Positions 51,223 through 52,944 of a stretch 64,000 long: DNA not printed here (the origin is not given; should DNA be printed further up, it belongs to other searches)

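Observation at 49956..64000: Translationally coupled hybrid PKS / thiazole-type NRPS cluster with reductive release, transaminase, GNAT-like enzyme, HemN-like radical SAM, KAS III and ACP (runs off the window edge)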

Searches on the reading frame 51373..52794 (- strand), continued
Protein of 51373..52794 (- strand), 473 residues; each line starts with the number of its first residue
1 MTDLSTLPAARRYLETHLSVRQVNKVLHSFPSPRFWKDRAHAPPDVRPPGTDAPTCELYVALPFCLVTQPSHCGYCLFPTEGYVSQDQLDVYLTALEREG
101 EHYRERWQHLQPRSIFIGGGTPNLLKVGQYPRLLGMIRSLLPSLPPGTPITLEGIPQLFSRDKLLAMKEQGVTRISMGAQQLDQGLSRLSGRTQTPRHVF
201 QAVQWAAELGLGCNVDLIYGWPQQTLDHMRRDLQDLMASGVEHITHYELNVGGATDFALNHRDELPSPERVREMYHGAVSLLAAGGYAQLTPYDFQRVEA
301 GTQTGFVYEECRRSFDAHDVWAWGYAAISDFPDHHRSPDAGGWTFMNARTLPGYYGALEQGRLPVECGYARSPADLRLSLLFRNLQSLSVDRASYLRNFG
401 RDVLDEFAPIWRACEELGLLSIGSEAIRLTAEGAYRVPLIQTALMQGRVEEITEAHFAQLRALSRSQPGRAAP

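Call 39: search_protein_families(library=pfam, proteins=[L085:2841-5672:+, L085:7832-8974:+, L081:2358-3602:-], max_evalue=0.001)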
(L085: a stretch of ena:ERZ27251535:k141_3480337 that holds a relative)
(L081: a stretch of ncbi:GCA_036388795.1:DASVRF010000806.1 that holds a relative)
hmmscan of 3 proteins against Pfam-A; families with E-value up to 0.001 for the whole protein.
L085:2841-5672:+ (943 aa): 4 families
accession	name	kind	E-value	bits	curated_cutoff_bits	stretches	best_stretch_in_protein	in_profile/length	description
PF00202.27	Aminotran_3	-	2.2e-73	247.7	30.5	1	115-510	11-402/403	Aminotransferase class-III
PF18563.6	TubC_N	-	5.7e-13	49.2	26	1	3-52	1-50/52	TubC N-terminal docking domain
PF02882.25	THF_DHG_CYH_C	-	3.1e-05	23.8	27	0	810-847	72-108/160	Tetrahydrofolate dehydrogenase/cyclohydrolase, NAD(P)-binding domain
PF01488.26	Shikimate_DH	-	4.6e-05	24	24.3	0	810-859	68-124/138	Shikimate / quinate 5-dehydrogenase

L085:7832-8974:+ (380 aa): 3 families
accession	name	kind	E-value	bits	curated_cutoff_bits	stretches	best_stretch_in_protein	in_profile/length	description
PF14765.12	PS-DH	-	1.5e-06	28.3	23.7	1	124-261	17-160/166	Polyketide synthase dehydratase N-terminal domain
PF21089.3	PKS_DH_N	-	2.3e-06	27.9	27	1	9-84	23-100/103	Polyketide synthase dehydratase domain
PF00550.31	PP-binding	-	6.9e-06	26.7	20.8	1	307-370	3-65/67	Phosphopantetheine attachment site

L081:2358-3602:- (414 aa): 1 family
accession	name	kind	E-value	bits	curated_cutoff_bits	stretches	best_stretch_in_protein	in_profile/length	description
PF00232.24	Glyco_hydro_1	-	1.8e-06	27.1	22.6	1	40-215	59-239/453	Glycosyl hydrolase family 1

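Call 40: search_protein_families(library=pfam, proteins=[L085:1-2844:+, L085:10489-12003:-, L085:12071-13066:-, L085:13063-14421:-, L085:15757-16893:-, L085:17100-18110:+], max_evalue=0.001)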
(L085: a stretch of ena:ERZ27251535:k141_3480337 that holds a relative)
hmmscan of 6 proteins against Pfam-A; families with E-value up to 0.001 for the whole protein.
L085:1-2844:+ (947 aa): 4 families
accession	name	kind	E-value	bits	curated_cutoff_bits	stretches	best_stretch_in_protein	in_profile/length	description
PF00501.34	AMP-binding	-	7.2e-86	288.8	29.9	1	97-451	1-384/384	AMP-binding enzyme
PF00881.29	Nitroreductase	-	3.2e-15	57.2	23.5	1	747-922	3-166/167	Nitroreductase family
PF00550.31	PP-binding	-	2.3e-10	41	20.8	1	615-677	1-65/67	Phosphopantetheine attachment site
PF13193.12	AMP-binding_C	-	3.9e-08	34.5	24.5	1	507-582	1-76/76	AMP-binding enzyme C-terminal domain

L085:10489-12003:- (504 aa): 2 families
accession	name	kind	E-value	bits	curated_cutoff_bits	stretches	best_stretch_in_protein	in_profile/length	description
PF00501.34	AMP-binding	-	1.1e-59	202.6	29.9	1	3-357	9-384/384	AMP-binding enzyme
PF13193.12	AMP-binding_C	-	1.8e-14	54.8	24.5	1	409-479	2-72/76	AMP-binding enzyme C-terminal domain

L085:12071-13066:- (331 aa): 2 families
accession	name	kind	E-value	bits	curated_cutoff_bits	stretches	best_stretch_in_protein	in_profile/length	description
PF01555.25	N6_N4_Mtase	-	1.2e-17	65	26.7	1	130-184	165-219/221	DNA methylase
PF00550.31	PP-binding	-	2.6e-06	28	20.8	1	21-89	4-66/67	Phosphopantetheine attachment site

L085:13063-14421:- (452 aa): 1 family
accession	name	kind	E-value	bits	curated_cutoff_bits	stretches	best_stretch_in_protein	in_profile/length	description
PF04055.27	Radical_SAM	-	3.4e-19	70.1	29.5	1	203-365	2-164/166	Radical SAM superfamily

L085:15757-16893:- (378 aa): 0 families

L085:17100-18110:+ (336 aa): 1 family
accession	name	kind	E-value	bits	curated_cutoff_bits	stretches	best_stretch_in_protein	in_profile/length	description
PF08545.16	ACP_syn_III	-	2.2e-06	27.9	24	1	143-213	6-75/80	3-Oxoacyl-[acyl-carrier-protein (ACP)] synthase III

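Call 45: find_related_loci(query=A3, collection=metagenome_contigs, flank=10000)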
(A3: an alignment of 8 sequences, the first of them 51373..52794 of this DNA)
Query A3 (473 aa) in metagenome_contigs; peptide patterns used: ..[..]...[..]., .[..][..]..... (x = any residue, [..] = any of these).
278 stretches matched a pattern; 150 encode a relative of the query (tblastn E <= 1e-3); the best 80 are kept; 80 distinct loci.
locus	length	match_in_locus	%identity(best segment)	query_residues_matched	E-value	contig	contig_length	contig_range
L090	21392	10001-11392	52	7-467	5e-162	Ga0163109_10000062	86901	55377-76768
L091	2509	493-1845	51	5-453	2e-163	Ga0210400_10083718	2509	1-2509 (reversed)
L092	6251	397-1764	50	4-460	3e-153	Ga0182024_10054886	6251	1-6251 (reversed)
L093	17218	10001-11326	51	10-452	8e-151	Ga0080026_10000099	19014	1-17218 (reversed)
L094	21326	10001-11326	50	10-452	4e-150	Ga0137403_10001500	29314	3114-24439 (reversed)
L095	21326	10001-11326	50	10-452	3e-150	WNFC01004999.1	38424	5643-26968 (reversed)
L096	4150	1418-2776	51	5-462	2e-153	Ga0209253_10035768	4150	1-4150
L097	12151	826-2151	50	10-452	5e-149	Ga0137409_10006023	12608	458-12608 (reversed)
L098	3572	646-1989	51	5-452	1e-154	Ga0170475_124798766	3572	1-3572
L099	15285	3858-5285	49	1-467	1e-148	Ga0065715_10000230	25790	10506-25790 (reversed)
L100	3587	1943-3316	49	4-461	5e-154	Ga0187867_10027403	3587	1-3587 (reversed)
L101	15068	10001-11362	50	1-452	9e-148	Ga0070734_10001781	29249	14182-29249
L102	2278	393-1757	49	6-460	2e-158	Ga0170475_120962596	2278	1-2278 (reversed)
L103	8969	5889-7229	51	7-452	2e-146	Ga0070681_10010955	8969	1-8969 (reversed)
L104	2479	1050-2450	49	4-471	2e-155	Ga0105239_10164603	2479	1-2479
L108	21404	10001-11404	46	2-468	7e-141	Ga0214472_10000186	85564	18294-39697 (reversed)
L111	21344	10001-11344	47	13-459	6e-135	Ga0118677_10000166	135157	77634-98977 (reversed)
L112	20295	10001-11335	48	6-454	4e-134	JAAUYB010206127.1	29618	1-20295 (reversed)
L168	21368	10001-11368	49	14-462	3e-142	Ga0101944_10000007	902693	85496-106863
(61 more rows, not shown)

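Call 51: search_protein_families(library=pfam, proteins=[L094:56-7447:+, L094:11352-18500:+, L094:18497-21223:+, L090:1993-4722:+, L090:5796-6650:+, L090:6674-8665:+, L090:13038-14204:+, L090:14490-15695:+, L090:779-1813:+], max_evalue=0.0001)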
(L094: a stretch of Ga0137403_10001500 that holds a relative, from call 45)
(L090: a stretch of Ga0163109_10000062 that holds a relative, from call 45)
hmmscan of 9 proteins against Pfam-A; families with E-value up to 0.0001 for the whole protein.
L094:56-7447:+ (2463 aa): 22 families
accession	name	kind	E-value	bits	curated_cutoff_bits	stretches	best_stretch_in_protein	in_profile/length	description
PF00698.26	Acyl_transf_1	-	2.9e-75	254.1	32.7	1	447-763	1-317/319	Acyl transferase domain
PF08659.16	KR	-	3e-63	213.4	22.6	1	2064-2239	1-178/180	KR domain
PF00109.32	ketoacyl-synt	-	6.2e-55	187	20.8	1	1-160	92-251/252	Beta-ketoacyl synthase, N-terminal domain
PF02801.28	Ketoacyl-synt_C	-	1.3e-41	141.8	20.8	1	169-287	1-119/119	Beta-ketoacyl synthase, C-terminal domain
PF14765.12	PS-DH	-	7.6e-37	126.8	23.7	1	932-1080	7-158/166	Polyketide synthase dehydratase N-terminal domain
PF00107.32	ADH_zinc_N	-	8e-26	90.9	31.8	1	1870-1983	1-114/129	Zinc-binding dehydrogenase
PF21089.3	PKS_DH_N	-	6.7e-22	77.8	27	1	806-899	1-98/103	Polyketide synthase dehydratase domain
PF13602.12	ADH_zinc_N_2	-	2.4e-20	74.3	27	1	1902-2041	1-134/134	Zinc-binding dehydrogenase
PF08242.18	Methyltransf_12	-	2.1e-18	67.3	30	1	1297-1397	1-98/98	Methyltransferase domain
PF16197.11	KAsynt_C_assoc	-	3.8e-18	66.3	33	1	289-407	1-107/111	Ketoacyl-synthetase C-terminal extension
PF00106.31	adh_short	-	1.5e-14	54.4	26.6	1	2067-2176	4-111/195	short chain dehydrogenase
PF00550.31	PP-binding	-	4.5e-13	49.7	20.8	1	2343-2408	2-67/67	Phosphopantetheine attachment site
PF13489.12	Methyltransf_23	-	2e-12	47.6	27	1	1279-1449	7-160/164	Methyltransferase domain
PF22621.2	CurL-like_PKS_C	-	5.3e-12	46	27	1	357-422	2-64/64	CurL-like, PKS C-terminal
PF08240.17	ADH_N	-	1.5e-10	41.7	23.5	1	1743-1807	2-62/104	Alcohol dehydrogenase GroES-like domain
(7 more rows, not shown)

L094:11352-18500:+ (2382 aa): 9 families
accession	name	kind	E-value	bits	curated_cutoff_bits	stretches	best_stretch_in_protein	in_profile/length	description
PF00501.34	AMP-binding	-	4.9e-90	302.5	29.9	1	1541-1894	1-384/384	AMP-binding enzyme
PF00668.25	Condensation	-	9.6e-64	216.2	30.6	2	1105-1502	31-436/456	Condensation domain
PF00550.31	PP-binding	-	1.5e-32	112.1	20.8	2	984-1045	1-64/67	Phosphopantetheine attachment site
PF00881.29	Nitroreductase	-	3.1e-18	66.9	23.5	1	2190-2362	3-162/167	Nitroreductase family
PF13193.12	AMP-binding_C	-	4.7e-17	63.1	24.5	1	1950-2022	1-76/76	AMP-binding enzyme C-terminal domain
PF08242.18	Methyltransf_12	-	1.1e-16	61.8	30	1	734-834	1-98/98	Methyltransferase domain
PF13489.12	Methyltransf_23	-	4.6e-08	33.4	27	1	710-844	3-124/164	Methyltransferase domain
PF08241.18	Methyltransf_11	-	7.6e-07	30.1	21.2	1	734-836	1-95/95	Methyltransferase domain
PF13649.12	Methyltransf_25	-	2.3e-06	28.6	27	1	733-832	1-97/97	Methyltransferase domain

L094:18497-21223:+ (908 aa): 3 families
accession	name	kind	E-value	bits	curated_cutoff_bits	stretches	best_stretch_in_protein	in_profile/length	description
PF00202.27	Aminotran_3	-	4.7e-84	282.8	30.5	1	119-509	13-399/403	Aminotransferase class-III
PF18563.6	TubC_N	-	4.5e-14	52.7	26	1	5-53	3-51/52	TubC N-terminal docking domain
PF01118.30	Semialdhyde_dh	-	1.3e-05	26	26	1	716-827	1-104/121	Semialdehyde dehydrogenase, NAD binding domain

L090:1993-4722:+ (909 aa): 2 families
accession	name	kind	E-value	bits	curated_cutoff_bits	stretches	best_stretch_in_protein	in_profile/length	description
PF01564.23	Spermine_synth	-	3.8e-16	59.6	22.9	1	515-640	5-129/186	Spermine/spermidine synthase domain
PF14559.12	TPR_19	-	1.8e-05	25.4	25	1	843-905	4-66/68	Tetratricopeptide repeat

L090:5796-6650:+ (284 aa): 1 family
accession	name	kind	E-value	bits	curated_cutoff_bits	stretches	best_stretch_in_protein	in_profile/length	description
PF03116.20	NQR2_RnfD_RnfE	-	1.1e-12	48.4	27.7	1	144-240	171-265/296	NQR2, RnfD, RnfE family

L090:6674-8665:+ (663 aa): 4 families
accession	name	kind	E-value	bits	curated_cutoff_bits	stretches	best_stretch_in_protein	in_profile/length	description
PF13517.12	FG-GAP_3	-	2.7e-32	111.6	26.9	3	111-178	1-60/61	FG-GAP-like repeat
PF01839.29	FG-GAP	-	7.5e-18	64.4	22.1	0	310-339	1-27/37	FG-GAP repeat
PF07593.17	UnbV_ASPIC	-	9.1e-09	35.5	23.4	1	579-651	1-66/68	ASPIC and UnbV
PF16743.10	PliI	-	1.8e-05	24.9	27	0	155-194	53-92/123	Periplasmic lysozyme inhibitor of I-type lysozyme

L090:13038-14204:+ (388 aa): 1 family
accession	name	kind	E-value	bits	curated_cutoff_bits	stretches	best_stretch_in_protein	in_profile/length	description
PF00724.26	Oxidored_FMN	-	3.6e-59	201.2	27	1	44-348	12-336/342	NADH:flavin oxidoreductase / NADH oxidase family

L090:14490-15695:+ (401 aa): 0 families

L090:779-1813:+ (344 aa): 2 families
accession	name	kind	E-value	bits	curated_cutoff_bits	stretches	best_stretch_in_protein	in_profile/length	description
PF07992.20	Pyr_redox_2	-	1.4e-20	74.4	26.1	1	5-305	1-288/291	Pyridine nucleotide-disulphide oxidoreductase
PF13738.12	Pyr_redox_3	-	2.8e-09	37.1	30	1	90-291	102-305/305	Pyridine nucleotide-disulphide oxidoreductase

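Call 59: search_solved_structures(query=window:51373-52794:-, max_evalue=0.001, show_alignments=2)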
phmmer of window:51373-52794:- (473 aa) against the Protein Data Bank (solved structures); distinct sequences matched with E-value up to 0.001: 2.
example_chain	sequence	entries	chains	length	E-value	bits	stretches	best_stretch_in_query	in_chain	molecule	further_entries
1olt_A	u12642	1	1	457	2e-19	73.1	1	56-297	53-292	OXYGEN-INDEPENDENT COPROPORPHYRINOGEN III OXIDASE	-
9p2u_A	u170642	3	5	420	1.6e-11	47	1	41-249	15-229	Radical S-adenosylmethionine methyltransferase NocN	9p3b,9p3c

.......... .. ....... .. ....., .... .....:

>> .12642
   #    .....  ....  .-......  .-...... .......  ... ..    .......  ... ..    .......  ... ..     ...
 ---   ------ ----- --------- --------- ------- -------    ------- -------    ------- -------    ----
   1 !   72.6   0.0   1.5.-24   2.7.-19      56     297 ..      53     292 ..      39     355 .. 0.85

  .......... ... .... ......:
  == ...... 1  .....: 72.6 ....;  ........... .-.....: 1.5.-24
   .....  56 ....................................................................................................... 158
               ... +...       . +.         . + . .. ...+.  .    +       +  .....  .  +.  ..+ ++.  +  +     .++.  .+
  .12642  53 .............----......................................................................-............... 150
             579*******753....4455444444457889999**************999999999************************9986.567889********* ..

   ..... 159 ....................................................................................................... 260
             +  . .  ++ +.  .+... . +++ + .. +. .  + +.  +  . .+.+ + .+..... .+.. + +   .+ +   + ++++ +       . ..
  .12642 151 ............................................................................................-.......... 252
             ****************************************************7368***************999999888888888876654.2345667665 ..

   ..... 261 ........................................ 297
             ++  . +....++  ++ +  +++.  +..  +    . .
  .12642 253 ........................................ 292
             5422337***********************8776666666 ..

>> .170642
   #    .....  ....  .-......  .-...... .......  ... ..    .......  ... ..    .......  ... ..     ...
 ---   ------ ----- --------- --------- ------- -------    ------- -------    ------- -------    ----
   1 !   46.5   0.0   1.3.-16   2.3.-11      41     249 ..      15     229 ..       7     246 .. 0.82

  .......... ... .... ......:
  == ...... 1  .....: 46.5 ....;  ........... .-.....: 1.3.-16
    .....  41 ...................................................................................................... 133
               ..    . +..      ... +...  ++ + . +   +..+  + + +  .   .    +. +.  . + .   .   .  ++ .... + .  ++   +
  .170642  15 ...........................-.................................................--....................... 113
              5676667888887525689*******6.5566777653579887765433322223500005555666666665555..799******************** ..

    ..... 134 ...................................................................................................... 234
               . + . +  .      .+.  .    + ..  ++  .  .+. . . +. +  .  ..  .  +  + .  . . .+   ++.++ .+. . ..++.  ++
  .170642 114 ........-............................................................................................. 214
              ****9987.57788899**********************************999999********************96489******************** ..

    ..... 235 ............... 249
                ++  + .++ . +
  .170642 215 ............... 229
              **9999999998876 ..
